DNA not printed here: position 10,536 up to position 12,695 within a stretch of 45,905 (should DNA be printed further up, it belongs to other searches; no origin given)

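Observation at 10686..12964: SF2 helicase with an orphan C-terminal extension, coupled to an unknown 140-aa protein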

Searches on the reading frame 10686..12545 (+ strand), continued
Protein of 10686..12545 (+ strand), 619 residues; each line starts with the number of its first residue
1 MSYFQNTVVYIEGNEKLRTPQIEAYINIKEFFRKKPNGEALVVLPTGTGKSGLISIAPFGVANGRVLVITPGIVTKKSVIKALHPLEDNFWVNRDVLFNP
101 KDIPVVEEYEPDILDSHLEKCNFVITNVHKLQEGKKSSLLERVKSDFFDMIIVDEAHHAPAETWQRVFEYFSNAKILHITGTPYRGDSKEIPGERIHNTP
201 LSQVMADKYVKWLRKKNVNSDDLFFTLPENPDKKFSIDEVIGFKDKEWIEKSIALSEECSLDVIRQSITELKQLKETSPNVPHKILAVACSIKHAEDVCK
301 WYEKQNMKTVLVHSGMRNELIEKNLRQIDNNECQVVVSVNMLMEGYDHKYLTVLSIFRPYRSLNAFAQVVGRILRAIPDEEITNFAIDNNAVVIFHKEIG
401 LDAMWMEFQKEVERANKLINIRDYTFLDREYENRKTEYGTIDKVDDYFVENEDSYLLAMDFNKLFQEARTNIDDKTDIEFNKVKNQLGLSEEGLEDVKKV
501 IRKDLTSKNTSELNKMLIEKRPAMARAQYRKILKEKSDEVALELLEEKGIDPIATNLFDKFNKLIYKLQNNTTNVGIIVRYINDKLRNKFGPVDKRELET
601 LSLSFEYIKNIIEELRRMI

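Call 6: find_homologous_proteins(query=window:10686-12545:+)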
Query window:10686-12545:+ (619 aa): 1303 proteins with E <= 0.001 among 8000 candidates; the best 120 are listed.
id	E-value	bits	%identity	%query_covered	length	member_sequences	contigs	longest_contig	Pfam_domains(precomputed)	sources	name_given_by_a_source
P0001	0.0e+0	1385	100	100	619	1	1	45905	PF18766.8,PF00271.38,PF04851.22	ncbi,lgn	-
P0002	0.0e+0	1108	83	97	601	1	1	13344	PF00270.36,PF00271.38,PF04851.22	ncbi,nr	ncbi:MAG: DEAD/DEAH box helicase family protein, partial [Deltaproteobacteria bacterium]|nr:DEAD/DEA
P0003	0.0e+0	1097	80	100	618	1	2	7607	PF00270.36,PF00271.38,PF04851.22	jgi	-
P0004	1.4e-249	848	61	100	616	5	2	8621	PF00270.36,PF00271.38,PF04851.22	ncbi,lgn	-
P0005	1.6e-246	838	61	100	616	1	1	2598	PF00270.36,PF00271.38,PF04851.22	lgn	-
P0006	2.0e-245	834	61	100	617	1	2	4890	PF00270.36,PF18766.8,PF00271.38,PF04851.22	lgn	-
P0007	5.5e-245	833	61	100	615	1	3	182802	PF00271.38,PF04851.22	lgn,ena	-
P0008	3.7e-244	830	60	100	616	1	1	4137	PF00271.38,PF04851.22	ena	-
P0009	2.3e-243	827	60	100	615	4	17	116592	PF00270.36,PF00176.30,PF18766.8,PF00271.38,PF04851.22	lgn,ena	-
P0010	5.6e-243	826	60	99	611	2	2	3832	PF00270.36,PF00271.38,PF04851.22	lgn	-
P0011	5.4e-242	823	59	100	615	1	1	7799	PF00270.36,PF00271.38,PF04851.22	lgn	-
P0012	2.3e-241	821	61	100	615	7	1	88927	PF00270.36,PF00271.38,PF04851.22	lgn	-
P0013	3.6e-241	820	59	100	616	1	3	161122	PF00270.36,PF00271.38,PF04851.22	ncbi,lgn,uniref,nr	ncbi:DEAD/DEAH box helicase family protein [Bacillus firmus]|uniref:DEAD/DEAH box helicase n=1 Tax=C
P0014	4.5e-241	820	59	100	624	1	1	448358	PF00270.36,PF00271.38,PF04851.22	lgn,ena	-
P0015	6.8e-241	819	60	100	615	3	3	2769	PF00270.36,PF00271.38,PF04851.22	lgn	-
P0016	1.5e-240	818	60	100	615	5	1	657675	PF00270.36,PF00271.38,PF04851.22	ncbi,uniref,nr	ncbi:DEAD/DEAH box helicase [Paenibacillus monticola]|uniref:Helicase n=1 Tax=Paenibacillus monticol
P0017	3.3e-240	817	59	100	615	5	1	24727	PF00270.36,PF00271.38,PF04851.22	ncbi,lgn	ncbi:DEAD/DEAH box helicase family protein [Clostridium sporogenes]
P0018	7.7e-240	816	59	100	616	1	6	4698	PF00270.36,PF00271.38,PF04851.22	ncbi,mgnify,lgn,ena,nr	ncbi:MAG: DEAD/DEAH box helicase family protein [Firmicutes bacterium]|mgnify:CR=1 FL=1|nr:DEAD/DEAH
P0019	8.3e-240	816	59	100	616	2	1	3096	PF00270.36,PF00271.38,PF04851.22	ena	-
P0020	1.2e-239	815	59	100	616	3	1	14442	PF00270.36,PF00271.38,PF04851.22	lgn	-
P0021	1.5e-239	815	60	100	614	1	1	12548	PF00271.38,PF04851.22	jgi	jgi:superfamily II DNA or RNA helicase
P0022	3.5e-239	813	60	100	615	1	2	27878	PF00271.38,PF04851.22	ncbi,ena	-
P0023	4.6e-239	813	59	100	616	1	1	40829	PF00270.36,PF00271.38,PF04851.22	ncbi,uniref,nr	ncbi:DEAD/DEAH box helicase family protein [Fictibacillus sp. WQ 8-8]|uniref:DEAD/DEAH box helicase 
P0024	2.6e-238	811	61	100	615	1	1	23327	PF00271.38,PF04851.22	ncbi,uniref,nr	ncbi:DEAD/DEAH box helicase [Paenibacillus sp. 23TSA30-6]|uniref:DEAD/DEAH box helicase n=1 Tax=Paen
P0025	3.9e-238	810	60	99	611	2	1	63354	PF00270.36,PF00271.38,PF04851.22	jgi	-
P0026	4.3e-238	810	60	100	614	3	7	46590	PF00270.36,PF00271.38,PF04851.22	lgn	-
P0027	7.2e-238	809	59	100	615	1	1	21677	PF00270.36,PF00271.38,PF04851.22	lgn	-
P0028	1.1e-237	808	59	100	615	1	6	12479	PF00270.36,PF00271.38,PF04851.22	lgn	-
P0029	1.2e-237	808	59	100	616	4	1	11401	PF00270.36,PF18766.8,PF00271.38,PF04851.22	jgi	jgi:DNA repair protein RadD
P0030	1.3e-237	808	59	100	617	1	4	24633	PF00270.36,PF00271.38,PF04851.22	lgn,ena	-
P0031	3.5e-237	807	59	100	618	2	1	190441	PF00270.36,PF00271.38,PF04851.22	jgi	-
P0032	3.5e-237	807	58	100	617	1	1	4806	PF00270.36,PF18766.8,PF00271.38,PF04851.22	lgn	-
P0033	8.3e-237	806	59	100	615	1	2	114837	PF00271.38,PF04851.22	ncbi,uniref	ncbi:DEAD/DEAH box helicase [Paenibacillus oleatilyticus]|uniref:DEAD/DEAH box helicase n=1 Tax=Paen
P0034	8.8e-237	806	59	100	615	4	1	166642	PF00270.36,PF00271.38,PF04851.22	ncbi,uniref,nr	ncbi:DEAD/DEAH box helicase family protein [Clostridium sp. C2-6-12]|uniref:DEAD/DEAH box helicase n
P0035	9.7e-237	805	58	100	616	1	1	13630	PF00270.36,PF00271.38,PF04851.22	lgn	-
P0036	1.4e-236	805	59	98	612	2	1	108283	PF00270.36,PF00271.38,PF04851.22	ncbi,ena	-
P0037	2.0e-236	804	58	100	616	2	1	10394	PF00270.36,PF00271.38,PF04851.22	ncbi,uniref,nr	ncbi:helicase [Priestia megaterium]|uniref:DEAD/DEAH box helicase n=1 Tax=Priestia megaterium TaxID=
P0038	3.2e-236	804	59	100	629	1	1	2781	PF00271.38,PF04851.22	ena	-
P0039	1.4e-235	802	59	98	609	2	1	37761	PF00270.36,PF00271.38,PF04851.22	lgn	-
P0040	2.3e-235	801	58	98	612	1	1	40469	PF00270.36,PF00271.38,PF04851.22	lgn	-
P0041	8.1e-235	799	59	100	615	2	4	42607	PF00270.36,PF00271.38,PF04851.22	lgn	-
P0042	1.3e-234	798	58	100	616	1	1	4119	PF00270.36,PF00176.30,PF18766.8,PF00271.38,PF04851.22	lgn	-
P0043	2.6e-234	797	58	100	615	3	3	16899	PF00270.36,PF00271.38,PF04851.22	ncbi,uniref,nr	ncbi:DEAD/DEAH box helicase family protein [Paenibacillus alginolyticus]|uniref:DEAD/DEAH box helica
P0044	3.2e-234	797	58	98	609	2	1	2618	PF00270.36,PF00271.38,PF04851.22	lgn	-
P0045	3.9e-234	797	57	100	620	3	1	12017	PF00270.36,PF18766.8,PF00271.38,PF04851.22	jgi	-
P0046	7.5e-234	796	59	100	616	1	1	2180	PF00270.36,PF18766.8,PF00271.38,PF04851.22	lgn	-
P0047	1.0e-233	795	59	100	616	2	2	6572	PF00270.36,PF18766.8,PF00271.38,PF04851.22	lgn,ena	-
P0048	1.8e-233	795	58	100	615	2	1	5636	PF00270.36,PF00271.38,PF04851.22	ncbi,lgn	-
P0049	1.1e-232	792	58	100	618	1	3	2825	PF00271.38,PF04851.22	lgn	-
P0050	1.5e-232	792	59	100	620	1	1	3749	PF00270.36,PF00271.38,PF04851.22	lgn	-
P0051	1.8e-231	788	57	100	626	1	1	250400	PF00270.36,PF00271.38,PF04851.22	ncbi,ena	-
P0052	2.7e-231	787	59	99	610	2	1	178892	PF00270.36,PF00271.38,PF04851.22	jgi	-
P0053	5.6e-231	786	58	100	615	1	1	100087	PF00270.36,PF00271.38,PF04851.22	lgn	-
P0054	1.0e-230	786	58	100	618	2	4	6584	PF00270.36,PF00271.38,PF04851.22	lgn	-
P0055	2.2e-230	784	58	100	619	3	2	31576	PF00176.30,PF00271.38,PF04851.22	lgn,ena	-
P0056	5.3e-230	783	58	100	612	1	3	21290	PF00271.38,PF04851.22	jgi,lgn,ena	-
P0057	2.2e-229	781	56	100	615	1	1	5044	PF00271.38,PF04851.22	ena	-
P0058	3.4e-229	780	56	100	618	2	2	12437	PF00270.36,PF18766.8,PF00271.38,PF04851.22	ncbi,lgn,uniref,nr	ncbi:DEAD/DEAH box helicase [Clostridiisalibacter paucivorans]|uniref:DEAD/DEAH box helicase n=1 Tax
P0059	4.2e-229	780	58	100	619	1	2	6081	PF00270.36,PF00271.38,PF04851.22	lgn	-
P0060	4.0e-228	777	56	100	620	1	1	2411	PF00271.38,PF04851.22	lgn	-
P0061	4.1e-228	777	59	100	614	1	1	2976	PF00270.36,PF00271.38,PF04851.22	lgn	-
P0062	4.2e-228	777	56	100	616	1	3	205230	PF00270.36,PF00271.38,PF04851.22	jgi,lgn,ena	-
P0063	5.5e-228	776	58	100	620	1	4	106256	PF00270.36,PF18766.8,PF00271.38,PF04851.22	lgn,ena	-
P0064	8.6e-227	773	56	100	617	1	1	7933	PF00270.36,PF00271.38,PF04851.22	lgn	-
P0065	4.9e-226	770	56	100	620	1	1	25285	PF00270.36,PF00271.38,PF04851.22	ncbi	ncbi:DEAD/DEAH box helicase [Myxococcus sp. 1LA]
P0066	5.4e-226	770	56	100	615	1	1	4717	PF00271.38,PF04851.22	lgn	-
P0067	5.9e-226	770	56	100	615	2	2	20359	PF00271.38,PF04851.22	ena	-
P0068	1.4e-225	769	55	100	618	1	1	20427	PF00271.38,PF04851.22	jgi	-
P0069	2.8e-225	768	55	100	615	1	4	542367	PF00270.36,PF18766.8,PF00271.38,PF04851.22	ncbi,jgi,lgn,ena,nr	ncbi:MAG: helicase [Tenericutes bacterium HGW-Tenericutes-1]|jgi:superfamily II DNA or RNA helicase|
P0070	4.4e-225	767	57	100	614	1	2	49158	PF00270.36,PF00271.38,PF04851.22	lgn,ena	-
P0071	3.1e-224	764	58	100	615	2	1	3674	PF00271.38,PF04851.22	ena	-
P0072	4.3e-223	760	55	100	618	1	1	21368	PF00270.36,PF00271.38,PF04851.22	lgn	-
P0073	5.6e-223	760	54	100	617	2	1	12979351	PF00270.36,PF00271.38,PF04851.22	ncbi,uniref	ncbi:DEAD/DEAH box helicase [Sorangium sp. So ce381]|uniref:DEAD/DEAH box helicase n=1 Tax=Sorangium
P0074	4.0e-222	757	54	100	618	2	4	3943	PF00271.38,PF04851.22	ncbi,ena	-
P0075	5.5e-222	757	55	100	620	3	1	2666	PF00271.38,PF04851.22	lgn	-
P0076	1.2e-221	756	54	100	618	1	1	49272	PF00271.38,PF04851.22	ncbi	-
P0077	1.3e-221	755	53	100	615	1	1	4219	PF00270.36,PF00271.38,PF04851.22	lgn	-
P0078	2.5e-221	755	55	100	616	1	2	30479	PF18766.8,PF00271.38,PF04851.22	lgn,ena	-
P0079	5.6e-221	753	55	100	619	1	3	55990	PF00270.36,PF00271.38,PF04851.22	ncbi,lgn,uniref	ncbi:DEAD/DEAH box helicase [Enterobacter roggenkampii]|uniref:DEAD/DEAH box helicase n=1 Tax=Entero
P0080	7.1e-221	753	54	100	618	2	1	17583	PF00271.38,PF04851.22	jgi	-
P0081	7.4e-221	753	55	100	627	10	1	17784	PF00271.38,PF04851.22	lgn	-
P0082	1.5e-220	752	55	100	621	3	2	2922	PF00271.38,PF04851.22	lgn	-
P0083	1.5e-220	752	53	100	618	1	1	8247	PF00271.38,PF04851.22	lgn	-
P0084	1.7e-220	752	55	100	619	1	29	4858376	PF00270.36,PF00271.38,PF04851.22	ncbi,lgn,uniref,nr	ncbi:TPA: DEAD/DEAH box helicase family protein [Citrobacter freundii]|uniref:DEAD/DEAH box helicase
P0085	1.9e-220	752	55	100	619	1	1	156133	PF00270.36,PF00271.38,PF04851.22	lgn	-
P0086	2.5e-220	751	55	100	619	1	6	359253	PF00270.36,PF00271.38,PF04851.22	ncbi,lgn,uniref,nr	ncbi:helicase [Salmonella enterica]|uniref:Helicase n=1 Tax=Salmonella enterica TaxID=28901 RepID=A0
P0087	2.8e-220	751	56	100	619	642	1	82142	PF00270.36,PF00271.38,PF04851.22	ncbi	ncbi:DEAD/DEAH box helicase [Escherichia coli]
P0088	2.8e-220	751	55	100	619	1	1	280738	PF00270.36,PF00271.38,PF04851.22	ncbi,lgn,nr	ncbi:DEAD/DEAH box helicase family protein [Enterobacter hormaechei]|nr:DEAD/DEAH box helicase famil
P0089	3.0e-220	751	54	100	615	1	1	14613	PF00270.36,PF18766.8,PF00271.38,PF04851.22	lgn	-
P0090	4.3e-220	750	55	100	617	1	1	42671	PF00271.38,PF04851.22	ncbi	-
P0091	4.7e-220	750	54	100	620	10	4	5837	PF00270.36,PF00271.38,PF04851.22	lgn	-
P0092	4.7e-220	750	55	100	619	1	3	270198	PF00270.36,PF00271.38,PF04851.22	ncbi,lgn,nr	ncbi:TPA: DEAD/DEAH box helicase family protein [Enterobacter bugandensis]|nr:DEAD/DEAH box helicase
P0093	7.6e-220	750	55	100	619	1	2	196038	PF00270.36,PF00271.38,PF04851.22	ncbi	ncbi:TPA: DEAD/DEAH box helicase [Salmonella enterica]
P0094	8.5e-220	749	54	100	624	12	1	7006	PF00270.36,PF18766.8,PF00271.38,PF04851.22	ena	-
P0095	8.8e-220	749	55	100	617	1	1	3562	PF00271.38,PF04851.22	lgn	-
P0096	9.0e-220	749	55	100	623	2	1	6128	PF00271.38,PF04851.22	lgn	-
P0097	1.0e-219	749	55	100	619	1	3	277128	PF00270.36,PF00271.38,PF04851.22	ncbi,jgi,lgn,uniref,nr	ncbi:DEAD/DEAH box helicase family protein [Lelliottia amnigena]|jgi:superfamily II DNA or RNA helic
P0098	1.0e-219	749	55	100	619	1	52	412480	PF00270.36,PF00271.38,PF04851.22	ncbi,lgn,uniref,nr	ncbi:TPA: DEAD/DEAH box helicase [Salmonella enterica subsp. enterica serovar Muenchen]|uniref:Helic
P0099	1.3e-219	749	55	100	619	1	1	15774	PF00270.36,PF00271.38,PF04851.22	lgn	-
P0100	1.7e-219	748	55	100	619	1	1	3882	PF00270.36,PF00271.38,PF04851.22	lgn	-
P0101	1.8e-219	748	55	100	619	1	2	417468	PF00270.36,PF00271.38,PF04851.22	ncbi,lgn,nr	ncbi:helicase [Salmonella enterica subsp. enterica]|nr:helicase [Salmonella enterica subsp. enterica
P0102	1.9e-219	748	54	99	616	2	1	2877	PF00271.38,PF04851.22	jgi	-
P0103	2.5e-219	748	54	100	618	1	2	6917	PF00270.36,PF00271.38,PF04851.22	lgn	-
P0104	3.2e-219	748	55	100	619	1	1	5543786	PF00270.36,PF00271.38,PF04851.22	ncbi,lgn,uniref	ncbi:DEAD/DEAH box helicase [Gibbsiella quercinecans]|uniref:DEAD/DEAH box helicase n=1 Tax=Gibbsiel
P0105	4.0e-219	747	55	100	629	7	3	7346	PF00270.36,PF18766.8,PF00271.38,PF04851.22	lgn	-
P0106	7.0e-219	746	54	100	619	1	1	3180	PF00270.36,PF00271.38,PF04851.22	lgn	-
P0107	1.0e-218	746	55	100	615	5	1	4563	PF00270.36,PF00271.38,PF04851.22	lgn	-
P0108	1.6e-218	745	55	100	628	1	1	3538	PF00270.36,PF18766.8,PF00271.38,PF04851.22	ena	-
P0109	1.7e-218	745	55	100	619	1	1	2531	PF00270.36,PF00271.38,PF04851.22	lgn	-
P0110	1.7e-218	745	56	100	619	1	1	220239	PF00270.36,PF00271.38,PF04851.22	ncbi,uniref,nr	ncbi:DEAD/DEAH box helicase [Cronobacter dublinensis]|uniref:DEAD/DEAH box helicase n=1 Tax=Cronobac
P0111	1.8e-218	745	54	100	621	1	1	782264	PF00271.38,PF04851.22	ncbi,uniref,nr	ncbi:DEAD/DEAH box helicase family protein [Vibrio europaeus]|uniref:DEAD/DEAH box helicase n=1 Tax=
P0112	1.9e-218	745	55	100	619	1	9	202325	PF00270.36,PF00271.38,PF04851.22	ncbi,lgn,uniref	ncbi:DEAD/DEAH box helicase [Yersinia enterocolitica]|uniref:DEAD/DEAH box helicase n=1 Tax=Yersinia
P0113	2.1e-218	745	55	100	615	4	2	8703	PF18766.8,PF00271.38,PF04851.22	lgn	-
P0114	2.7e-218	745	55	100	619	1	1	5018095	PF00270.36,PF00271.38,PF04851.22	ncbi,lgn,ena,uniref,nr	ncbi:helicase [Citrobacter portucalensis]|uniref:DEAD/DEAH box helicase n=1 Tax=Citrobacter portucal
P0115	2.7e-218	744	54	100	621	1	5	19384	PF00271.38,PF04851.22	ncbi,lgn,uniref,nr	ncbi:Helicase [Vibrio aestuarianus]|uniref:DEAD/DEAH box helicase n=1 Tax=Vibrio aestuarianus TaxID=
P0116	2.8e-218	744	55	100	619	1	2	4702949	PF00270.36,PF00271.38,PF04851.22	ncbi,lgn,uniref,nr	ncbi:DEAD/DEAH box helicase [[Enterobacter] lignolyticus]|uniref:Helicase n=1 Tax=[Enterobacter] lig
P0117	3.5e-218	744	55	100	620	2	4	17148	PF00270.36,PF00271.38,PF04851.22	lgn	-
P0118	3.7e-218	744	54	100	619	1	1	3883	PF00270.36,PF00271.38,PF04851.22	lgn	-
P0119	4.2e-218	744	55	100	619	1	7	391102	PF00270.36,PF00271.38,PF04851.22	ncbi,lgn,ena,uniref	ncbi:DEAD/DEAH box helicase [Citrobacter braakii]|uniref:DEAD/DEAH box helicase n=1 Tax=Citrobacter 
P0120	4.4e-218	744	56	100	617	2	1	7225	PF00271.38,PF04851.22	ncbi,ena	-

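Call 10: find_related_loci(query=A1, collection=genome_contigs, flank=6000)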
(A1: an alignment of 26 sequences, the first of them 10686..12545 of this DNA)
Query A1 (619 aa) in genome_contigs; peptide patterns used: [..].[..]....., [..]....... (x = any residue, [..] = any of these).
600 stretches matched a pattern (row limit reached: there are more); 212 encode a relative of the query (tblastn E <= 1e-3); the best 80 are kept; 80 distinct loci.
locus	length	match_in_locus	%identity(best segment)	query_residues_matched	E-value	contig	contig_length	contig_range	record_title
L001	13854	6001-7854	52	1-619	0e+0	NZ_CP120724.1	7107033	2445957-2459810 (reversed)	Pseudomonas sp. JDS08PS003 chromosome, complete genome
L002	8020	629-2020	51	151-619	6e-149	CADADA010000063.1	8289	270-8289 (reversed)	MAG: uncultured Lachnospiraceae bacterium isolate RUG13174 genome assembly, contig: RUG13174_asm_63, whole genome shotgu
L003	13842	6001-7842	37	1-619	2e-120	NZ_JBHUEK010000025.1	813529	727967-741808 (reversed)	Fredinandcohnia salidurans strain CGMCC 1.13629 platanus_K_default_25, whole genome shotgun sequence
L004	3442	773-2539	37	2-591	6e-113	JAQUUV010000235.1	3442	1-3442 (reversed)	MAG: Syntrophomonas sp. isolate STD2_151 NODE_134417_length_3442_cov_11.102866_Sandtown_D2, whole genome shotgun sequenc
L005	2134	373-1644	41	2-427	3e-109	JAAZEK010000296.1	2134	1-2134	MAG: Clostridiales bacterium isolate AS09scLD_32 189226_AS09, whole genome shotgun sequence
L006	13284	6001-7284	42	2-430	3e-99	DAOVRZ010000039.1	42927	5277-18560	MAG TPA_asm: Halanaerobiales bacterium isolate CSMAG_1614 CSMAG_1614_k141_140784_length_42927_cov_34.0761, whole genome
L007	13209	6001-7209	36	3-409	3e-82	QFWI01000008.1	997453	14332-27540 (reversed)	MAG: Vampirovibrio chlorellavorus isolate Vc_AZ_2 Contig8, whole genome shotgun sequence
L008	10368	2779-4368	33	3-545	1e-81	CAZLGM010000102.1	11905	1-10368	MAG TPA_asm: uncultured Desulfocapsaceae bacterium isolate SRP077602_co1_307 genome assembly, contig: NODE_16241_length_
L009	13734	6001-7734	31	1-551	1e-79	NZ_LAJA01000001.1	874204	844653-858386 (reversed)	Domibacillus tundrae strain PAMC 80007 PAMC80007_1_trimmed_contig_1, whole genome shotgun sequence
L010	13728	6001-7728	30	2-591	7e-79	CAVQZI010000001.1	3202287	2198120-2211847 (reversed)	MAG: uncultured Acidobacteriaceae bacterium isolate MFD10071.bin.1.10 genome assembly, contig: contig_27161, whole genom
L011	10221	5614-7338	30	2-591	1e-78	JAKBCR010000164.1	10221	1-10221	MAG: Proteobacteria bacterium isolate ZJ7.bin44 NODE_7589_length_10221_cov_2.294531, whole genome shotgun sequence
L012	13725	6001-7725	29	2-591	4e-76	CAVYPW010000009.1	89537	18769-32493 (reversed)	MAG: uncultured Alphaproteobacteria bacterium isolate MFD05512.bin.1.45 genome assembly, contig: contig_47715, whole gen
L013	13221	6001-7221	35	3-409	8e-75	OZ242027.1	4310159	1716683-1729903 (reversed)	MAG: Dehalococcoidia bacterium isolate b612d4f0-7387-46ac-83c2-9cb111bb644c genome assembly, chromosome: 1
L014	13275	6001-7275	34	1-411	3e-74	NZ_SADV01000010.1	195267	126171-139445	Lysinibacillus sphaericus strain SDF0037 NODE_10_length_195267_cov_69.8822_ID_3788, whole genome shotgun sequence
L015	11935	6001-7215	33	2-409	4e-71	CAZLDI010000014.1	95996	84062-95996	MAG TPA_asm: uncultured Dehalococcoidia bacterium isolate SRP119689_co1_231 genome assembly, contig: NODE_198_length_959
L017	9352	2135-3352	35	2-410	6e-71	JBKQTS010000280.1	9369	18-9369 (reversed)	MAG: Syntrophobacteraceae bacterium isolate MHr2D2E2F__bin_75 MHr2D2E2F_000000289950, whole genome shotgun sequence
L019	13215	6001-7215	34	2-409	1e-70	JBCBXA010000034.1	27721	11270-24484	MAG: Pseudomonadota bacterium isolate J06649_2 NODE_34_length_27721_cov_4.393756, whole genome shotgun sequence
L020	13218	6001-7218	32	2-410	9e-69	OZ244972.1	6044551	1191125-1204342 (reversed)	MAG: Rhodospirillales bacterium isolate 53a8b895-f9c6-4de1-8451-65e20c47fd72 genome assembly, chromosome: 1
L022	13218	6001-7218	33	2-410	4e-67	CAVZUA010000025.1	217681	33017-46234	MAG: uncultured Alphaproteobacteria bacterium isolate MFD04967.bin.1.114 genome assembly, contig: contig_37368, whole ge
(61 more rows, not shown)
